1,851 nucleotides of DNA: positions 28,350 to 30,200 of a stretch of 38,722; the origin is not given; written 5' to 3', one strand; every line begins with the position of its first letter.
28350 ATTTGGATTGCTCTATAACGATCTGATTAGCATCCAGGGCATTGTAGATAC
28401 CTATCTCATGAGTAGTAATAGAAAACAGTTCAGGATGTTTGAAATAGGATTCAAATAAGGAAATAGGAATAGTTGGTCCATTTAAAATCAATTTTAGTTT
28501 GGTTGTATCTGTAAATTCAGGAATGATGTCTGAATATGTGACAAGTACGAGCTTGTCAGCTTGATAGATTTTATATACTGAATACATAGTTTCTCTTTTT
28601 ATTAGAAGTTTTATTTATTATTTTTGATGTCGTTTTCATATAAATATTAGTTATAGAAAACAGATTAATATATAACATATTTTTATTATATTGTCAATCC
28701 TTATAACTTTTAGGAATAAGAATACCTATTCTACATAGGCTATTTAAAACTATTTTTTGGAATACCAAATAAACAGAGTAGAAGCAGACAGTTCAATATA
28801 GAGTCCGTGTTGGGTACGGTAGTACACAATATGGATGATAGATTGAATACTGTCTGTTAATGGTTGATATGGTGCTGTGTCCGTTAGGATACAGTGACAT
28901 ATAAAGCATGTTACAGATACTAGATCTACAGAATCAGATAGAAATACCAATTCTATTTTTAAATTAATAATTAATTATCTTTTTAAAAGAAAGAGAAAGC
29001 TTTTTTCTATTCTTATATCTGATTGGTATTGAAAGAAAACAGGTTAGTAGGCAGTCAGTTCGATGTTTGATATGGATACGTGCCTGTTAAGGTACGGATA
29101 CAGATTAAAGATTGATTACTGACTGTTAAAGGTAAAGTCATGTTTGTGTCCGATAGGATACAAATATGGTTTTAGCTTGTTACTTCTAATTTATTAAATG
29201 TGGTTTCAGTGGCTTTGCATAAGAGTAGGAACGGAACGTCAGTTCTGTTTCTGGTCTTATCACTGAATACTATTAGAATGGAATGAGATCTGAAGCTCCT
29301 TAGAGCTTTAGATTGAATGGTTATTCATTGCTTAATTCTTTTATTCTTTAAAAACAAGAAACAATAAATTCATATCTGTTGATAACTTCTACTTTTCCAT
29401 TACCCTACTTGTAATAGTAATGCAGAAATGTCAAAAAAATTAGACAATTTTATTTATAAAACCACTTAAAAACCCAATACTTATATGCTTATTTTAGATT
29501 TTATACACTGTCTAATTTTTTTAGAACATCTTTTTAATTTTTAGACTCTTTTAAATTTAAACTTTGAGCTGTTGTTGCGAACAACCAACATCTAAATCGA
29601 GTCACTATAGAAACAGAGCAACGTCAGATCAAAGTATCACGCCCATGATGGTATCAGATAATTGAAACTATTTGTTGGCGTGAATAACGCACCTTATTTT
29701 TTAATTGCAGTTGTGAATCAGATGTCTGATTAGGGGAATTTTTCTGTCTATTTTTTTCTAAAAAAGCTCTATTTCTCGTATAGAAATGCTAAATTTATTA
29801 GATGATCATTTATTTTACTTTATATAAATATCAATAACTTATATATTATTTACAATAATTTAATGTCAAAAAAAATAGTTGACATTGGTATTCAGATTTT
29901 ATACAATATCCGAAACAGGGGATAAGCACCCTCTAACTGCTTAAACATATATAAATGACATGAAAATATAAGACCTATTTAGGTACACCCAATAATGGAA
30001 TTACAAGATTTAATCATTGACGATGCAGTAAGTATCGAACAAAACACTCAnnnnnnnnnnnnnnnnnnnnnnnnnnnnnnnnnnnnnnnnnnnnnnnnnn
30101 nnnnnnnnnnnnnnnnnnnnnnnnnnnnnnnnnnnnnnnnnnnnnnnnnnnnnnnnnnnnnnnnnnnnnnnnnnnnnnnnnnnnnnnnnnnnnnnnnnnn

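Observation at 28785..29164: Two tandem paralogous ~110-nt structured elements with compensatory substitutions in a 1.4-kb gene-free region (candidate new ncRNA pair)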

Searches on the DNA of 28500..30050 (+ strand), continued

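Call 57: search_with_rna_model(model_id=R1, sources=[window, L002, L003, L004, L005, L006, L007, L008, L009, L010, L011, L012, L086, L087, L088, L089, L090, L091, L092, L093, L094, L095], max_evalue=1)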
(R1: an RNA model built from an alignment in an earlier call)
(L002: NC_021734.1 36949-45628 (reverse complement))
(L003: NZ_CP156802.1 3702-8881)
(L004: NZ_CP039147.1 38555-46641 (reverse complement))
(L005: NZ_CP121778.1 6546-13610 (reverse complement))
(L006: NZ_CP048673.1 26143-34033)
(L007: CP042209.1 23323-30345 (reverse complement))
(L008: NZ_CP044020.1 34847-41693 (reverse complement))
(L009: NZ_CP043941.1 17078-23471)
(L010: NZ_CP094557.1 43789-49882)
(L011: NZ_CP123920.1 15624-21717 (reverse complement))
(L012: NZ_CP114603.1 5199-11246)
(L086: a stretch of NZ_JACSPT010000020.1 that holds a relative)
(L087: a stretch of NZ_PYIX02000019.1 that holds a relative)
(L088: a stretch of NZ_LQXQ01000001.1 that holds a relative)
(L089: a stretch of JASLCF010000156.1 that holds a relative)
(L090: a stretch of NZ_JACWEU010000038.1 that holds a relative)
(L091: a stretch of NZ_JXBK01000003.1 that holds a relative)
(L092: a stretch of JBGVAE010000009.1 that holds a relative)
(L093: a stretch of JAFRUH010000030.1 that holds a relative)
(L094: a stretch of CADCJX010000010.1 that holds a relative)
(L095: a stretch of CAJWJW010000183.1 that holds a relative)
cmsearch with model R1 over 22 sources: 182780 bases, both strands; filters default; matches with E-value up to 1: 29.
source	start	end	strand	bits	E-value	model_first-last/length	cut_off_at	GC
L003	5014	5100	+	102.7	2.6e-20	1-87/87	no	0.37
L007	3889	3975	+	101.9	3.9e-20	1-87/87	no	0.37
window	29048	29134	+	99.2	1.6e-19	1-87/87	no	0.38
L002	4594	4681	+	96.7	5.6e-19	1-87/87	no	0.36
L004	4001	4088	+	96.7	5.6e-19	1-87/87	no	0.36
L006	3876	3962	+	93.8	2.6e-18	1-87/87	no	0.37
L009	3127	3212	+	93.6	2.8e-18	1-87/87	no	0.37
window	28781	28865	+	79.5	4.4e-15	1-87/87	no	0.39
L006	3595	3678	+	78.1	8.9e-15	1-87/87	no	0.38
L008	3587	3668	+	76.7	1.9e-14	1-87/87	no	0.33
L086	2622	2706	+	76.2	2.4e-14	1-87/87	no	0.36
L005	3146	3230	+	75.2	4e-14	1-87/87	no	0.38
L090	1595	1679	+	72.2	1.9e-13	1-87/87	no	0.4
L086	2415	2498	+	70.1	5.6e-13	1-87/87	no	0.38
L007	3606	3670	+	67.2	2.6e-12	1-87/87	no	0.32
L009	2843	2907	+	61.7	4.5e-11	1-87/87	no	0.34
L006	3871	3957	-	34.7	5.4e-05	1-87/87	no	0.37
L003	5009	5095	-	34.1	7.2e-05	1-87/87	no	0.36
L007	3884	3970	-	33.3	0.00011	1-87/87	no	0.37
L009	3121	3207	-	31.8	0.00024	1-87/87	no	0.38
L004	3996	4079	-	31.6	0.00027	1-87/87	no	0.38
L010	2951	3037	+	31.4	0.0003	1-87/87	no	0.37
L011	2951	3037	+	31.4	0.0003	1-87/87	no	0.37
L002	4589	4672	-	29.1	0.00098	1-87/87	no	0.37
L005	3141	3225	-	19.2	0.17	1-87/87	no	0.39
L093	5981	6043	+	18.6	0.23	1-87/87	no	0.35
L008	3582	3663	-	16.6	0.65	1-87/87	no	0.34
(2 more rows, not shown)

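Call 71: search_with_rna_model(model_id=R1, sources=[L013, L014, L015, L016, L017, L018, L019, L020, L021, L022, L023, L024, L025, L026, L027, L028, L029, L030, L031, L032, L033, L034, L035, L036, L037, L038, L039, L040, L041, L042, L043, L044, L045, L046, L047, L048, L049, L050, L051, L052, L053, L054, L055, L056, L057, L058, L059, L060, L061, L062, L063, L064, L065, L066, L067, L068, L069, L070, L071, L072, L073, L074, L075, L076, L077, L078, L079, L080, L081, L082, L083, L084, L085], max_evalue=0.001)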
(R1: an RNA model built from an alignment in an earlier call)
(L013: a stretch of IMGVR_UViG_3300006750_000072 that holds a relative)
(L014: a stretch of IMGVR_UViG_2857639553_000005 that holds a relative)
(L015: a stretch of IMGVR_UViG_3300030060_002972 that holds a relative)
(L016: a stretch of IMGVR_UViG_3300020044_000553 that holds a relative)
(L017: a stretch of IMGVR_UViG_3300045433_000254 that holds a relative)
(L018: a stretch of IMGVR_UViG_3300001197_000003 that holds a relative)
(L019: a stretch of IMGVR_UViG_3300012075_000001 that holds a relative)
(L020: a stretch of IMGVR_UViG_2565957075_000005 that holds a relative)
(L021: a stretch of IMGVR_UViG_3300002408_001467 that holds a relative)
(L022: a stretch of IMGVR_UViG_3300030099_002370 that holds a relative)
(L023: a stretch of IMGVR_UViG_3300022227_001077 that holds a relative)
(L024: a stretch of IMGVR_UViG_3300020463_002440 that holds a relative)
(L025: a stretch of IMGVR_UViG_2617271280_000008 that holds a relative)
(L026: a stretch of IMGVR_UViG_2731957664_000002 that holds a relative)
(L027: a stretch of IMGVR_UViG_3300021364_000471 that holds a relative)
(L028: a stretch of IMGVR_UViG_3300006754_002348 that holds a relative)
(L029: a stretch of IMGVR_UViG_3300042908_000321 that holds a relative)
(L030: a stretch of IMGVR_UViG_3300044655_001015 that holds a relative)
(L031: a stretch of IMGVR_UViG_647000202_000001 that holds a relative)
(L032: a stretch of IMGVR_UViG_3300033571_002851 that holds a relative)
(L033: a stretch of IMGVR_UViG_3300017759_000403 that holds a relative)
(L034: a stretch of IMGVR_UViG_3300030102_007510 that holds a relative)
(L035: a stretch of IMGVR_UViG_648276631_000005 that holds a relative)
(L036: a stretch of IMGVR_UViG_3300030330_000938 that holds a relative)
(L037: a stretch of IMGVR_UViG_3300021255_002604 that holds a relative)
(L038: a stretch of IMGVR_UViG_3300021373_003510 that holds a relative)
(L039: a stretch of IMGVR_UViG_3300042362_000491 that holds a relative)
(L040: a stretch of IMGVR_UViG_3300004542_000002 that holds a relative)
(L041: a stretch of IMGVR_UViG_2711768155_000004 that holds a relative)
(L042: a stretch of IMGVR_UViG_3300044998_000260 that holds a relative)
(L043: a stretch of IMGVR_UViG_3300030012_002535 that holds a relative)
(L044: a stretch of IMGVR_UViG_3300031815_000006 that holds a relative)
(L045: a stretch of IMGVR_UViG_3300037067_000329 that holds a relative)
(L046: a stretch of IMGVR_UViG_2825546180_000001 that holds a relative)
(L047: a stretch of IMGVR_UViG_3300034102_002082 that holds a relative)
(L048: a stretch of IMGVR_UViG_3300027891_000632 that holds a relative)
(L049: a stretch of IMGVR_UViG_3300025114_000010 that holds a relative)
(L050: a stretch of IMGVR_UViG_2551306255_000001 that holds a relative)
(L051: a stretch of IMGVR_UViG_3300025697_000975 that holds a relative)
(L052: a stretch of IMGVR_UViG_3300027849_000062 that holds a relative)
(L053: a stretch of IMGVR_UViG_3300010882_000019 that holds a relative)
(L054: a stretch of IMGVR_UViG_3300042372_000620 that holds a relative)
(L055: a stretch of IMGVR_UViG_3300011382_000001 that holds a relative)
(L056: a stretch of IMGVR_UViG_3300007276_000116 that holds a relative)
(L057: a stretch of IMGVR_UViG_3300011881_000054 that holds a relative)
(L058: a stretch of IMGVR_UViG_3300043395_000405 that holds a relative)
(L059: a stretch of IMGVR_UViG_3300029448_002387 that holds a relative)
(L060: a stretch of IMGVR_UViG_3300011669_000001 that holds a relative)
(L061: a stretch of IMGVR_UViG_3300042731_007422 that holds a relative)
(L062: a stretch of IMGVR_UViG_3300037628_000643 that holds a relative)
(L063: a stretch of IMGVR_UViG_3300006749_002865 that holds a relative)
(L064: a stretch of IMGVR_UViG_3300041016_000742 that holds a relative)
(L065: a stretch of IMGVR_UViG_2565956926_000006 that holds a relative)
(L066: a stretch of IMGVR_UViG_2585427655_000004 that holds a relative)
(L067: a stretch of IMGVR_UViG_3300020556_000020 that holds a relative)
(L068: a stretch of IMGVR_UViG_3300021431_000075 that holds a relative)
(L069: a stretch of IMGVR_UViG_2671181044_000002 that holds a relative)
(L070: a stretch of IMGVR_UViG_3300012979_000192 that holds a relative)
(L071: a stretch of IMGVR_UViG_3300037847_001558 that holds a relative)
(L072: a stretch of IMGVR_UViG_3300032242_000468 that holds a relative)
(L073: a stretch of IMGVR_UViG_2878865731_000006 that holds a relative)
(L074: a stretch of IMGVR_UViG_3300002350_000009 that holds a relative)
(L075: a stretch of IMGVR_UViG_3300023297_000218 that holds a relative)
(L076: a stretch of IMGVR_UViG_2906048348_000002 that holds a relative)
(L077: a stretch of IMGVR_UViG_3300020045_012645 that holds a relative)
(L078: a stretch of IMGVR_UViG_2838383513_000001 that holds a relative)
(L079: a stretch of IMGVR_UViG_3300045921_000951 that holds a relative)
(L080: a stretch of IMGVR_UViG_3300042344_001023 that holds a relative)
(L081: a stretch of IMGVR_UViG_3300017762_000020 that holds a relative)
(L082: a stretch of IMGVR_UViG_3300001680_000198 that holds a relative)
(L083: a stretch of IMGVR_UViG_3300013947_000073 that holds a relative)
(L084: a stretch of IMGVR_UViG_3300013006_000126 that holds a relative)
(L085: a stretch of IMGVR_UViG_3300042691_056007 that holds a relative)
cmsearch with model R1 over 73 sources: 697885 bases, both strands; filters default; matches with E-value up to 0.001: 30.
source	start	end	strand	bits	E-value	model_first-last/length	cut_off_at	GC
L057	4342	4428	-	101.9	1.5e-19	1-87/87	no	0.36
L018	6420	6506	-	101.9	1.5e-19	1-87/87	no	0.37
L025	7190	7276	+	101.9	1.5e-19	1-87/87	no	0.37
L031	3181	3267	-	101.9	1.5e-19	1-87/87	no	0.37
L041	2869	2955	-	101.9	1.5e-19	1-87/87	no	0.37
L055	1217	1303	+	101.9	1.5e-19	1-87/87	no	0.37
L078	588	674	-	101.9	1.5e-19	1-87/87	no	0.37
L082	630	716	+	101.4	2e-19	1-87/87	no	0.38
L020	5817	5903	+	99.2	6.1e-19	1-87/87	no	0.38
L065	4345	4431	-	97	1.8e-18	1-87/87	no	0.4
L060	7564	7651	+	91.5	3.2e-17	1-87/87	no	0.34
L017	5419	5502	+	82.8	3e-15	1-87/87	no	0.39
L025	6947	7031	+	75.8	1.1e-13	1-87/87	no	0.38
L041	3114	3198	-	75.8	1.1e-13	1-87/87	no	0.38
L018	6727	6804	-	68.2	5.7e-12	1-87/87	no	0.32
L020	5520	5597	+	68.2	5.7e-12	1-87/87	no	0.32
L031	3487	3564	-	68.2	5.7e-12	1-87/87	no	0.32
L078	893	957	-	67.2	9.9e-12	1-87/87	no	0.32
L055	948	1012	+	66.3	1.6e-11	1-87/87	no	0.35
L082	333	410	+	63.4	6.9e-11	1-87/87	no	0.32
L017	5157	5222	+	63.1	8.2e-11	1-87/87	no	0.3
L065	4612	4677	-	61.9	1.5e-10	1-87/87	no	0.36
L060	7283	7347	+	57.5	1.5e-09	1-87/87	no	0.28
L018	6425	6512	+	35.6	0.00013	1-87/87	no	0.38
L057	4347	4433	+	35.1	0.00017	1-87/87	no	0.34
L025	7185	7271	-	34.5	0.00023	1-87/87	no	0.36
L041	2874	2960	+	34.5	0.00023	1-87/87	no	0.36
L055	1212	1298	-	34.5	0.00023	1-87/87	no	0.36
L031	3186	3272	+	33.3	0.00042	1-87/87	no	0.37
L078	593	679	+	33.3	0.00042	1-87/87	no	0.37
